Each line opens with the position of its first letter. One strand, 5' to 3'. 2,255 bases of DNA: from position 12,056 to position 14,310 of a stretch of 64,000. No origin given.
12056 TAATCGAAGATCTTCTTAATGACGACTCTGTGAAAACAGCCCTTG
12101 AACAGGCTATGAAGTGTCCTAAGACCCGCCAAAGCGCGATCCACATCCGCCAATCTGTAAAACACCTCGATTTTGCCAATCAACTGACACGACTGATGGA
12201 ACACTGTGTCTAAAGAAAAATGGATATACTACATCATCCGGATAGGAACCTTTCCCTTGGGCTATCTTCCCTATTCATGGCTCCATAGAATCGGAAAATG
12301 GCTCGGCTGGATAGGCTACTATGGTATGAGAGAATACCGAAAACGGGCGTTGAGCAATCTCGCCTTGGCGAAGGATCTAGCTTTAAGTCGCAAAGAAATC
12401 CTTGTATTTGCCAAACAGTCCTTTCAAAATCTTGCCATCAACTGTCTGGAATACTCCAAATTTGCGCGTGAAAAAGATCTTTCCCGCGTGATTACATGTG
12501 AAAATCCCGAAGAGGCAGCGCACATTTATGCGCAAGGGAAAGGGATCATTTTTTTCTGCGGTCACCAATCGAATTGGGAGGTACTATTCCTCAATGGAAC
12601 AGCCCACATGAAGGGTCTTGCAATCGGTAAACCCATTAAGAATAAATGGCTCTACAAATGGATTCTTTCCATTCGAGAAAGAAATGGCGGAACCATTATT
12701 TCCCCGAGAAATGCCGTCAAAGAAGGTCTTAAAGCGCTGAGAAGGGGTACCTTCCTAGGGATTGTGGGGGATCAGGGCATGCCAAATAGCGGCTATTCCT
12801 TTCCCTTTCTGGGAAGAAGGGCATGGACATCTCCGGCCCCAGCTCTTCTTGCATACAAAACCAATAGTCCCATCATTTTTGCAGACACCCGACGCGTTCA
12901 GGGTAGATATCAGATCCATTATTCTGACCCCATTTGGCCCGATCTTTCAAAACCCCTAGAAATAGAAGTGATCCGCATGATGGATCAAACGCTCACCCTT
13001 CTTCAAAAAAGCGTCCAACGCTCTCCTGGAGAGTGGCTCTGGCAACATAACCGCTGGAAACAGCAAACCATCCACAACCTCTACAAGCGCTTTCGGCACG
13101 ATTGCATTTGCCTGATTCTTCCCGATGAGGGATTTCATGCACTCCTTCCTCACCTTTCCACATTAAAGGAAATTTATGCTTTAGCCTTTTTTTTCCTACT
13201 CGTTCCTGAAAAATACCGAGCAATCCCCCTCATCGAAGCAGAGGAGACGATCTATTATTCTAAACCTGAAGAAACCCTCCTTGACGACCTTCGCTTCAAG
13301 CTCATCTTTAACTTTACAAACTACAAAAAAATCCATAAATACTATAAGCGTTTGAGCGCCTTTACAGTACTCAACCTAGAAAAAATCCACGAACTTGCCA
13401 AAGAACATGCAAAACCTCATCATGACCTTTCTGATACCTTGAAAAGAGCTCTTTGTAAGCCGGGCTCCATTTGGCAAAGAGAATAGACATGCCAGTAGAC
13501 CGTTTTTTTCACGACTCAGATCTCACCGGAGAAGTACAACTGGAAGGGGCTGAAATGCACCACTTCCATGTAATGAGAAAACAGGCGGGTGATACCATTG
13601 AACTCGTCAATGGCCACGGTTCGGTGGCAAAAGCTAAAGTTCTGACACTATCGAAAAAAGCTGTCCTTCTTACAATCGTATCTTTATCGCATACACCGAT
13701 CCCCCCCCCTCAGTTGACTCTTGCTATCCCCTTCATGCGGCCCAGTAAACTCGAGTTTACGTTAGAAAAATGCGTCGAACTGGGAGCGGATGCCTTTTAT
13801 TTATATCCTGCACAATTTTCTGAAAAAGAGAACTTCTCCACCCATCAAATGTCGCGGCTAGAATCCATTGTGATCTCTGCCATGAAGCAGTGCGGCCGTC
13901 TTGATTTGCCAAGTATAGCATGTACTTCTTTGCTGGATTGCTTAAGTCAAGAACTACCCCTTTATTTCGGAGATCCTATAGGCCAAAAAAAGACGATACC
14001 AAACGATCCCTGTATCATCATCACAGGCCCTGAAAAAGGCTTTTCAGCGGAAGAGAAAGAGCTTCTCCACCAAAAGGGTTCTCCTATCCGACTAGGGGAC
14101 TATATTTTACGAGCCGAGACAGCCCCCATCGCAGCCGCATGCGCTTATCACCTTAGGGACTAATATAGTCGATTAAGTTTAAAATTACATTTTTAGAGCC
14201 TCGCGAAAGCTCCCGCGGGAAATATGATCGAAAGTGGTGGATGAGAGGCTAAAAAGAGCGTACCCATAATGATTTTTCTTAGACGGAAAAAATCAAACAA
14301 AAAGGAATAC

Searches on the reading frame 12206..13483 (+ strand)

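Call 48: search_protein_families(library=ncbifam, proteins=[window:12206-13483:+], max_evalue=0.00001)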
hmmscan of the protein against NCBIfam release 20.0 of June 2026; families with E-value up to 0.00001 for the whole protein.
window:12206-13483:+ (426 aa): 16 families
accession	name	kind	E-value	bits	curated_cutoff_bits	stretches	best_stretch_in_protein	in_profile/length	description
NF004569.0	PRK05906.1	equivalog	8.1e-71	239.2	439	2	95-401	123-433/454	lipid A biosynthesis lauroyl acyltransferase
NF006270.0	PRK08419.1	equivalog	7.6e-34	117.4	248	1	10-294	9-297/298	lipid A biosynthesis lauroyl acyltransferase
NF006487.0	PRK08905.1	equivalog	1.7e-28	99.5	281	1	18-287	10-276/290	lysophospholipid acyltransferase family protein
TIGR02207.1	lipid_A_htrB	subfamily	2.8e-22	79.4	297.8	1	16-288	23-295/303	LpxL/LpxP family Kdo(2)-lipid IV(A) lauroyl/palmitoleoyl acyltransferase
NF005120.0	PRK06553.1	equivalog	5.9e-20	71.8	273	1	46-285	61-307/308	lipid A biosynthesis lauroyl acyltransferase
NF005340.0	PRK06860.1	subfamily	3.4e-18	65.9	398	1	19-288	32-301/309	lipid A biosynthesis lauroyl acyltransferase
NF006437.0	PRK08733.1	equivalog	3.5e-14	52.7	540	1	4-288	17-298/306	LpxL/LpxP family Kdo(2)-lipid IV(A) lauroyl/palmitoleoyl acyltransferase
NF005919.0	PRK07920.1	equivalog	3.7e-14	52.5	209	1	87-286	93-295/311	phosphatidylinositol mannoside acyltransferase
NF006432.0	PRK08706.1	equivalog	3.2e-13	49.6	384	1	16-287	9-281/289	lipid A biosynthesis lauroyl acyltransferase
NF005399.0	PRK06946.1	subfamily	1.6e-12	47.2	343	1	18-287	17-286/294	lipid A biosynthesis lauroyl acyltransferase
NF005150.0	PRK06628.1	equivalog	9.6e-12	44.9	350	1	88-286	92-290/290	lipid A biosynthesis lauroyl acyltransferase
NF004191.0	PRK05646.1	equivalog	1.4e-10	40.8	491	1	18-287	28-298/310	lipid A biosynthesis lauroyl acyltransferase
NF004190.0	PRK05645.1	equivalog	8.7e-10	38.2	377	1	20-287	18-287/295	lysophospholipid acyltransferase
NF006438.0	PRK08734.1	equivalog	3.7e-09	36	363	1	15-250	14-254/305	lauroyl acyltransferase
NF006507.0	PRK08943.1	subfamily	8e-07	28.4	337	1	6-281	25-301/322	lipid A biosynthesis (KDO)2-(lauroyl)-lipid IVA acyltransferase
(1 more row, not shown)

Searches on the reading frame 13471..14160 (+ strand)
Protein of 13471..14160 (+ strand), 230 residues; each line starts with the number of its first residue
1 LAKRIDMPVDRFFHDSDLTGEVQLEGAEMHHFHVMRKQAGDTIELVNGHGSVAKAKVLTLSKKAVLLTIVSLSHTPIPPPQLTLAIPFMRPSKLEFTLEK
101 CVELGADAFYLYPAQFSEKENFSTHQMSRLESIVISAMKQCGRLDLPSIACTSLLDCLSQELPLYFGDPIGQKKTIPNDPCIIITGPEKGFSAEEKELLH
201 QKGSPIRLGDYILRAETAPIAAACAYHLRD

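Call 48: search_protein_families(library=ncbifam, proteins=[window:13471-14160:+], max_evalue=0.00001)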
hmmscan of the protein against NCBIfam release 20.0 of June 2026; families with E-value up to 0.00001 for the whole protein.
window:13471-14160:+ (230 aa): 22 families
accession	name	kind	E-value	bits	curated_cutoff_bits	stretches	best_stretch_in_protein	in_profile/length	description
NF008704.0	PRK11713.6-3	equivalog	5.8e-41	140.3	216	1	14-226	6-220/227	16S rRNA (uracil(1498)-N(3))-methyltransferase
TIGR00046.1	TIGR00046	subfamily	4.9e-37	127.5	41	1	15-225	8-232/240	RsmE family RNA methyltransferase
NF008692.0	PRK11713.1-5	equivalog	6.2e-34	117.5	196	1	8-225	2-238/246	16S rRNA (uracil(1498)-N(3))-methyltransferase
NF008703.0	PRK11713.6-2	equivalog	1.6e-32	112.6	291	2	14-151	10-147/242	16S rRNA (uracil(1498)-N(3))-methyltransferase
NF008706.0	PRK11713.7-1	equivalog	2.8e-32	112.4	273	1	10-224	4-224/232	16S rRNA (uracil(1498)-N(3))-methyltransferase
NF008696.0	PRK11713.3-5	equivalog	2.9e-30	105.4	234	1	8-223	5-235/248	16S rRNA (uracil(1498)-N(3))-methyltransferase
NF008702.0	PRK11713.6-1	equivalog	9.4e-29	100.3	269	2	17-150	8-143/235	16S rRNA (uracil(1498)-N(3))-methyltransferase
NF008694.0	PRK11713.3-2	equivalog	2.2e-26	92.6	234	1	9-223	7-234/245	16S rRNA (uracil(1498)-N(3))-methyltransferase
NF008691.0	PRK11713.1-4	equivalog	2.1e-25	89.3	279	2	22-159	18-160/252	16S rRNA (uracil(1498)-N(3))-methyltransferase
NF008709.0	PRK11713.7-4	equivalog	3.7e-25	88.7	292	2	17-154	10-154/246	16S rRNA (uracil(1498)-N(3))-methyltransferase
NF008707.0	PRK11713.7-2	equivalog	1.6e-24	86.5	327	1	10-224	12-247/255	16S rRNA (uracil(1498)-N(3))-methyltransferase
NF008705.0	PRK11713.6-4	equivalog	3.7e-24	85.3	343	1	19-223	15-231/248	16S rRNA (uracil(1498)-N(3))-methyltransferase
NF008711.0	PRK11713.7-6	equivalog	1.7e-23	83.5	304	1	9-223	3-235/244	16S rRNA (uracil(1498)-N(3))-methyltransferase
NF008697.0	PRK11713.4-1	equivalog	7.3e-23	81.1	234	1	19-224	17-237/250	16S rRNA (uracil(1498)-N(3))-methyltransferase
NF008695.0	PRK11713.3-3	equivalog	6.6e-21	74.8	246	1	19-225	11-220/223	16S rRNA (uracil(1498)-N(3))-methyltransferase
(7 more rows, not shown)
